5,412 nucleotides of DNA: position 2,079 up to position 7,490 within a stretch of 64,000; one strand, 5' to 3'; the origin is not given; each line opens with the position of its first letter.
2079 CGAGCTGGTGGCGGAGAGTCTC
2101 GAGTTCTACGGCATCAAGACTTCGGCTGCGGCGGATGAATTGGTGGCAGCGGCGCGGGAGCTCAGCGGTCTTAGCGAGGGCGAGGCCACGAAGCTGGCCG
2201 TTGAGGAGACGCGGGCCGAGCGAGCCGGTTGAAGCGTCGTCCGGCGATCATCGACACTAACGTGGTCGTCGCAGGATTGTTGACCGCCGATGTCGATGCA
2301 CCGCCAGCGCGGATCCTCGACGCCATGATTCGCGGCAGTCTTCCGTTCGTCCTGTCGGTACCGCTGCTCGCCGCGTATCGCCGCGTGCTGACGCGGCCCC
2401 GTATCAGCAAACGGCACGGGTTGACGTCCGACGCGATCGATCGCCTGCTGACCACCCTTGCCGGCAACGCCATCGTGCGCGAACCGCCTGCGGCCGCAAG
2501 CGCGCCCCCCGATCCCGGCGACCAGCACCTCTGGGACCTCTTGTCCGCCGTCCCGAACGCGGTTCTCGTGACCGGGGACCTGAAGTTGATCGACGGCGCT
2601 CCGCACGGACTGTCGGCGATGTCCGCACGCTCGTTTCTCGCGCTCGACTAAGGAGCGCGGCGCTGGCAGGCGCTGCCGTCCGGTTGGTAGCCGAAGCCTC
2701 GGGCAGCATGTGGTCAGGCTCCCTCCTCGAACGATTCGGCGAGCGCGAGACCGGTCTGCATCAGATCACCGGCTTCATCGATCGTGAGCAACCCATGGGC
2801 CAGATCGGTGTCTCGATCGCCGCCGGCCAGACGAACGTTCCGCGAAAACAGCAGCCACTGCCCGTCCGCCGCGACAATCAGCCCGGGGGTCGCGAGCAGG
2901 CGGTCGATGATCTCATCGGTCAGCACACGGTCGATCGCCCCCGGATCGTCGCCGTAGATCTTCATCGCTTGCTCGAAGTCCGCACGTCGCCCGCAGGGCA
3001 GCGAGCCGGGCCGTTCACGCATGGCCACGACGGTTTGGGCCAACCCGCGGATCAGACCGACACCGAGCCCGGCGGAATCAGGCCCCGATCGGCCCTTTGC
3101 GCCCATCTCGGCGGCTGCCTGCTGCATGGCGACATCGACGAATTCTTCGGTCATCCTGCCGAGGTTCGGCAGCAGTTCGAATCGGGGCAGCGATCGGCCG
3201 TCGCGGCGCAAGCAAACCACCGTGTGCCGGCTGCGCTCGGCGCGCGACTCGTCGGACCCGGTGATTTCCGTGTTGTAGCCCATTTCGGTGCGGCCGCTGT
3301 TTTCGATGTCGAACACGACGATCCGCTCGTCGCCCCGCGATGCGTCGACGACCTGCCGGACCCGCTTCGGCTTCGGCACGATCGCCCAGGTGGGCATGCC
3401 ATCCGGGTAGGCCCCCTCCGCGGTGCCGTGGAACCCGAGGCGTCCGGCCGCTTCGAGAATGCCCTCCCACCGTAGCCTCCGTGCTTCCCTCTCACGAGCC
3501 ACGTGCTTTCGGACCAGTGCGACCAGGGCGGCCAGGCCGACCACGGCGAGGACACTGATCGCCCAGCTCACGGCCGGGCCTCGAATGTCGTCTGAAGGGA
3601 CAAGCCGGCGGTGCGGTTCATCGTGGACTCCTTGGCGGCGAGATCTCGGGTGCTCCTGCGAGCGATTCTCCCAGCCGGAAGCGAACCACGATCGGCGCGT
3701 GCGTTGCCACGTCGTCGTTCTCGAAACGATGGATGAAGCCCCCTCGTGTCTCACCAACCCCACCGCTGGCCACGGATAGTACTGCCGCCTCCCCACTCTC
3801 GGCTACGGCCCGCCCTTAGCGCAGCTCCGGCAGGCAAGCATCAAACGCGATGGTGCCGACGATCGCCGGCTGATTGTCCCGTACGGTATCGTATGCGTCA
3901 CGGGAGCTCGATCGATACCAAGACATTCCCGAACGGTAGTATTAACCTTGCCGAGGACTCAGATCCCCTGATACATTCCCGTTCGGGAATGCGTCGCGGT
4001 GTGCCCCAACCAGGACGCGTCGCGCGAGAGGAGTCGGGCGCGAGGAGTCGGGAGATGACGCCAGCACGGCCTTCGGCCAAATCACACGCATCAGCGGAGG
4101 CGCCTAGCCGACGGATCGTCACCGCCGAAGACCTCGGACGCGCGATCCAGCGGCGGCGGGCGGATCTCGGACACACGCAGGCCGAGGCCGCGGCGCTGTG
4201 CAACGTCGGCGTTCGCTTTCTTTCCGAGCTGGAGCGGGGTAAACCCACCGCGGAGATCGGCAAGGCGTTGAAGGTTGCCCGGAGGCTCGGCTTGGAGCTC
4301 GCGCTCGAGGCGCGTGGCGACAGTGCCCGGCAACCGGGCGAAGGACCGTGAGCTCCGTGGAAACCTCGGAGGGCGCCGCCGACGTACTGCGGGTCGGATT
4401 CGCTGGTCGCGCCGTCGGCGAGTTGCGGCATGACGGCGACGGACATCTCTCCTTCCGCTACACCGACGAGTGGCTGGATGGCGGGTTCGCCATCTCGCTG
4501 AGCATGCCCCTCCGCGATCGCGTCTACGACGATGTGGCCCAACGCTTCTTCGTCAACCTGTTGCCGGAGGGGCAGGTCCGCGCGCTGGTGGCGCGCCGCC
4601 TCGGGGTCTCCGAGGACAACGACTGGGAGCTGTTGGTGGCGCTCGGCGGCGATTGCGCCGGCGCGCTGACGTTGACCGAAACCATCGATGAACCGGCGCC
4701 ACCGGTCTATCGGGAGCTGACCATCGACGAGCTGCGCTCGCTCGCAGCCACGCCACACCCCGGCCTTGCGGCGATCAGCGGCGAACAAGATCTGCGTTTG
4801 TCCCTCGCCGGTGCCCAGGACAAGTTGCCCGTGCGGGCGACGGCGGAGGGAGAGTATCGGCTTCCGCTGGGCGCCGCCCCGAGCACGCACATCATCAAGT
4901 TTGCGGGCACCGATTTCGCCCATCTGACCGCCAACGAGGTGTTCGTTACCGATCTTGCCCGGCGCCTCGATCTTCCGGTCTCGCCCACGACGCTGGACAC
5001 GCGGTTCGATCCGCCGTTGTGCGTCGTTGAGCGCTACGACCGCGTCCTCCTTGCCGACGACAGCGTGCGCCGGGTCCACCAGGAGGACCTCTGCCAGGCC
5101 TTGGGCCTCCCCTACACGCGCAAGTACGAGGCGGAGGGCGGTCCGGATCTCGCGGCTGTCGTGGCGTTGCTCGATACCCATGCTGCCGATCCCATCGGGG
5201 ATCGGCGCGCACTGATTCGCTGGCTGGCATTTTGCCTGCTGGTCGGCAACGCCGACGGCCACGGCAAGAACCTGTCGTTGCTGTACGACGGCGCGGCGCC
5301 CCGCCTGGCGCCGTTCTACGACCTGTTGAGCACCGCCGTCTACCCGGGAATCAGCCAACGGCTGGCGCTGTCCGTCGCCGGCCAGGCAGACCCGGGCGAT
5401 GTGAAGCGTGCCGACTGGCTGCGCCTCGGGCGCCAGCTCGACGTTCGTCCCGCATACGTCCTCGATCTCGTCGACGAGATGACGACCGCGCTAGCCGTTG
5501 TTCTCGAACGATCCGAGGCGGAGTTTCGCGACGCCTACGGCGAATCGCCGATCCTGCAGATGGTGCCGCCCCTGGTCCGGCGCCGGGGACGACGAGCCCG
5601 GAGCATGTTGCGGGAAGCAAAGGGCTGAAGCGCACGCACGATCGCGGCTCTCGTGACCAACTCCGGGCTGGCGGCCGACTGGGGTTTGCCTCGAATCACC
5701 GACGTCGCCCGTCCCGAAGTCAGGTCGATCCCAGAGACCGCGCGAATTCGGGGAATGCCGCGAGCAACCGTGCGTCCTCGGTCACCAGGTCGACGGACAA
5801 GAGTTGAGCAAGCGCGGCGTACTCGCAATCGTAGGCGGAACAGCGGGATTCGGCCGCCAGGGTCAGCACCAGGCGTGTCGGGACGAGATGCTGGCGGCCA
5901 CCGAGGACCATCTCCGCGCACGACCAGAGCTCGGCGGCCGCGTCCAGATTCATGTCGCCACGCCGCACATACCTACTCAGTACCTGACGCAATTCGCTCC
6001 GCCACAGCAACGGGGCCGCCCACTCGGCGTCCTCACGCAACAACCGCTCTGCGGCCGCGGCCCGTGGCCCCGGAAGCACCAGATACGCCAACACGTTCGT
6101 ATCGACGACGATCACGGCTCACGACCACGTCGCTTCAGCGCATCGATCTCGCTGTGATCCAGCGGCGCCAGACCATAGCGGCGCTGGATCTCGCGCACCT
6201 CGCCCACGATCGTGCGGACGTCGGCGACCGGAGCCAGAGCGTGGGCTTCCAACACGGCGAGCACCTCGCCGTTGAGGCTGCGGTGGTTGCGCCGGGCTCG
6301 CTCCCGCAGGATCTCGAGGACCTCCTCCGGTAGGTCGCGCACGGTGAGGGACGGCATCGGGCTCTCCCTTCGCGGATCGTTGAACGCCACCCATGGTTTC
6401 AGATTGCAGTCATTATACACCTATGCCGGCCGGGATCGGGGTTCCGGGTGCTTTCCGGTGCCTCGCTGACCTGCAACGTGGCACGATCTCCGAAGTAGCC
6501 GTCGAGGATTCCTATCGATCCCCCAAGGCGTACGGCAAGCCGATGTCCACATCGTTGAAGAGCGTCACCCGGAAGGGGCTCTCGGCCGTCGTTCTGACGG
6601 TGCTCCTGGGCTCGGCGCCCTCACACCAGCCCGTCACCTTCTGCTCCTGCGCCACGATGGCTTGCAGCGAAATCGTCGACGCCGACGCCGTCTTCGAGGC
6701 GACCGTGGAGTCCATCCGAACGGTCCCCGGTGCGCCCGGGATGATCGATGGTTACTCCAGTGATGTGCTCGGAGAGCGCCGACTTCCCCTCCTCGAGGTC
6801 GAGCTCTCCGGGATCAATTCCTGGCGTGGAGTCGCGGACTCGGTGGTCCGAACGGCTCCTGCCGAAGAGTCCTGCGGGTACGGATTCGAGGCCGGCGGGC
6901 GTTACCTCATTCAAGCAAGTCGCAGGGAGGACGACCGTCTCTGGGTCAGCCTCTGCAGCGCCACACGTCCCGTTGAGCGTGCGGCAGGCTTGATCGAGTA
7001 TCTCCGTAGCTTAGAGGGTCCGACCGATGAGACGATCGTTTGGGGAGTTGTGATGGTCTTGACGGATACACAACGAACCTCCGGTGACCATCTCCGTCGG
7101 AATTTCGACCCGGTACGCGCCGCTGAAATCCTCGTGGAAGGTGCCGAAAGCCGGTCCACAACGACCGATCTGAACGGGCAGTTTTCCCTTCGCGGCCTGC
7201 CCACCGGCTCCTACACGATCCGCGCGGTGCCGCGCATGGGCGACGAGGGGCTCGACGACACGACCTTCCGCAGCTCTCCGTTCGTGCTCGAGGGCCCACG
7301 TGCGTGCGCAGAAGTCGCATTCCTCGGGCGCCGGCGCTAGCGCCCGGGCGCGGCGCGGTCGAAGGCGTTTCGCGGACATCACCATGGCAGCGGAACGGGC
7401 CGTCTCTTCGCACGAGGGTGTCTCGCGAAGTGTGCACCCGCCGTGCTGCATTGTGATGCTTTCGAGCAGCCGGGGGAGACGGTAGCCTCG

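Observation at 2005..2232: VapB antitoxin broken by an in-frame TAA while its PIN toxin partner looks intact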

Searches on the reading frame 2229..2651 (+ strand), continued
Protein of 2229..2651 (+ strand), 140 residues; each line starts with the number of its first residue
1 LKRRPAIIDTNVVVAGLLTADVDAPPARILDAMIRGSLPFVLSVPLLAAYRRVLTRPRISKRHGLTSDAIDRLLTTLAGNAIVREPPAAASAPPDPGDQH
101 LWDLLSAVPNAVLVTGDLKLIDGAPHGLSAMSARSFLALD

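Call 34: fold_search(model_id=the predicted structure, library=pdb)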
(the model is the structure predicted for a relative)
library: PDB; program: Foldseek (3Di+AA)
matches with E <= 10: 480; with E <= 0.001: 3
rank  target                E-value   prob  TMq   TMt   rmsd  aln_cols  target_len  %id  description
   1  3ix7_A                3.8e-04  1.00  0.56  0.59   4.6       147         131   21  Crystal structure of a domain of functionally unknown protein from Thermus thermophilus HB8 (released 2009-09-22)
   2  7vwo_A                4.3e-04  1.00  0.64  0.63   4.1       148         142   18  TA complex from Mycobacterium tuberculosis (released 2022-11-16)
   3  3ix7_B                5.2e-04  1.00  0.58  0.61   4.5       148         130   20  Crystal structure of a domain of functionally unknown protein from Thermus thermophilus HB8 (released 2009-09-22)
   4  8wmm_G                4.9e-03  1.00  0.63  0.65   4.0       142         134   11  Structure of CbCas9-PcrIIC1 complex bound to 28-bp DNA substrate (20-nt complementary) (released 2024-06-05)
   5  2fe1                  5.2e-03  1.00  0.53  0.56   5.1       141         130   12  Crystal Structure of PAE0151 from Pyrobaculum aerophilum (released 2005-12-27)
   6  4xgq_A                1.1e-02  0.99  0.48  0.51   6.0       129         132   18  Crystal structure of addiction module from Mycobacterial species (released 2015-08-12)
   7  4xgr_C                1.5e-02  0.99  0.52  0.57   5.4       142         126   17  Crystal structure of addiction module from Mycobacterial species (released 2015-08-12)
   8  6a7v_C                1.7e-02  0.99  0.59  0.59   4.4       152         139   17  Crystal structure of Mycobacterium tuberculosis VapBC11 toxin-antitoxin complex (released 2018-10-10)
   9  6a7v_G                1.9e-02  0.99  0.59  0.60   4.9       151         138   15  Crystal structure of Mycobacterium tuberculosis VapBC11 toxin-antitoxin complex (released 2018-10-10)
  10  5x3t_B                2.2e-02  0.98  0.53  0.53   4.7       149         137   17  VapBC from Mycobacterium tuberculosis (released 2017-06-07)
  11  5h4g_A                2.3e-02  0.96  0.50  0.49   7.3       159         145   12  Structure of PIN-domain protein (VapC4 toxin) from Pyrococcus horikoshii determined at 1.77 A resolution (released 2016-11-23)
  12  4j0e_A                2.3e-02  0.69  0.35  0.20   8.0       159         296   10  Crystal structure of 3-hydroxyacyl-CoA dehydrogenase from Caenorhadbitis elegans in P1 space group (released 2014-03-19)
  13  4xgr_A                2.5e-02  0.99  0.51  0.54   4.5       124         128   18  Crystal structure of addiction module from Mycobacterial species (released 2015-08-12)
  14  1v8o_B                2.6e-02  0.99  0.61  0.63   4.1       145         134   15  Crystal Structure of PAE2754 from Pyrobaculum aerophilum (released 2004-02-10)
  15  1ye5_A                2.6e-02  0.99  0.60  0.60   4.3       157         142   15  Crystal structure of hypothetical protein of unknown function from pyrococcus horikoshii OT3 (released 2005-05-17)
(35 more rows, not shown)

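Call 36: search_solved_structures(query=A1, max_evalue=10, show_alignments=5)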
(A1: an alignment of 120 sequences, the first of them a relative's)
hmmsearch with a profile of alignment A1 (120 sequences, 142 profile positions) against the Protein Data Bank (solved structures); distinct sequences matched with E-value up to 10: 2.
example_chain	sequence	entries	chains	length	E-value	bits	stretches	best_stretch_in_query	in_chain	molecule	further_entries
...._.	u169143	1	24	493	1.2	12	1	32-84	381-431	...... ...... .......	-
6raw_H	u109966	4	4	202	1.4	11.8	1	65-111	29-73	IP07275p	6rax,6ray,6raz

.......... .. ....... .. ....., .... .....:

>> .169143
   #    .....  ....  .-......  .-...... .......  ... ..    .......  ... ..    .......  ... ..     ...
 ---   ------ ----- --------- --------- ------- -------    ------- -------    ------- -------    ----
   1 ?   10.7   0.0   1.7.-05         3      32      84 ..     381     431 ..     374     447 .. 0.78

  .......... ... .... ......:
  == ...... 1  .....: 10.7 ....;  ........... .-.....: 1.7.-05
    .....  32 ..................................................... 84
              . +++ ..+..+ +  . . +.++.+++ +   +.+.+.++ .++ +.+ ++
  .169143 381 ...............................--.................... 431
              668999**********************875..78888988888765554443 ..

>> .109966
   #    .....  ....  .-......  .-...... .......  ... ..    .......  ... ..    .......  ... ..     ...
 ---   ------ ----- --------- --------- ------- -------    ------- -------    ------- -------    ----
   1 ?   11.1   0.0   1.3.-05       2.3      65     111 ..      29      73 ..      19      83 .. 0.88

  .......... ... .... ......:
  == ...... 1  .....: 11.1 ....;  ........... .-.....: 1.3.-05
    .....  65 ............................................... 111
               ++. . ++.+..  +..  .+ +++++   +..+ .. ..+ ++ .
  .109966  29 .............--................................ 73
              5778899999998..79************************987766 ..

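Call 53: search_solved_structures(query=P0002, max_evalue=10, show_alignments=4)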
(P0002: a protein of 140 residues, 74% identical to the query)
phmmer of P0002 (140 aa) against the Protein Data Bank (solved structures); distinct sequences matched with E-value up to 10: 2.
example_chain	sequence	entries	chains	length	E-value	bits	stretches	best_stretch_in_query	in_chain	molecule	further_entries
4l7k_A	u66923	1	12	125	1.2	12.6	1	64-125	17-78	Steroid Delta-isomerase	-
3mki_A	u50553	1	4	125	1.2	12.6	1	64-125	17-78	Steroid Delta-Isomerase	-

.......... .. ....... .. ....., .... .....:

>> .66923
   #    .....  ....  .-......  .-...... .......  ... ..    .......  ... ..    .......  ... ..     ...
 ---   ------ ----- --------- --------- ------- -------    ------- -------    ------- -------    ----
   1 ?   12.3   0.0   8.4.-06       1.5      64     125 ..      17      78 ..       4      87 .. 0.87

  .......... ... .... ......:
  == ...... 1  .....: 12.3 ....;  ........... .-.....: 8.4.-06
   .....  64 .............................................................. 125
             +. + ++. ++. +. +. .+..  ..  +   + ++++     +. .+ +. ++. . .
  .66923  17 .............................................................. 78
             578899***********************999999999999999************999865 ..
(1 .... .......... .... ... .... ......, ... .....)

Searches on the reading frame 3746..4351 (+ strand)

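Call 47: search_protein_families(library=pfam, proteins=[window:3746-4351:+], max_evalue=0.001)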
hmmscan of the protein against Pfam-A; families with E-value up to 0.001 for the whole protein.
window:3746-4351:+ (201 aa): 3 families
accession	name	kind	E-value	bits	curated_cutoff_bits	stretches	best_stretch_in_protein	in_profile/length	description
PF01381.28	HTH_3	-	7.4e-08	32.8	23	1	134-186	1-53/55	Helix-turn-helix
PF13560.12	HTH_31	-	0.00013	22.6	27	1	129-187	1-60/64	Helix-turn-helix domain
PF13744.12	HTH_37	-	0.00079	19.6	27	0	129-187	18-77/80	Helix-turn-helix domain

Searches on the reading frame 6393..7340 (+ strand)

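Call 47: search_protein_families(library=pfam, proteins=[window:6393-7340:+], max_evalue=0.001)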
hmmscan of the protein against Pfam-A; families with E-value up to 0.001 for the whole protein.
window:6393-7340:+ (315 aa): 2 families
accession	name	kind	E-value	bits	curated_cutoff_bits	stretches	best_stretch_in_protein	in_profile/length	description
PF13620.12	CarboxypepD_reg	-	2.5e-07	31.4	32.3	1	239-278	12-54/82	Carboxypeptidase regulatory-like domain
PF13715.12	CarbopepD_reg_2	-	1.2e-05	25.7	32.2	1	239-277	12-49/88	CarboxypepD_reg-like domain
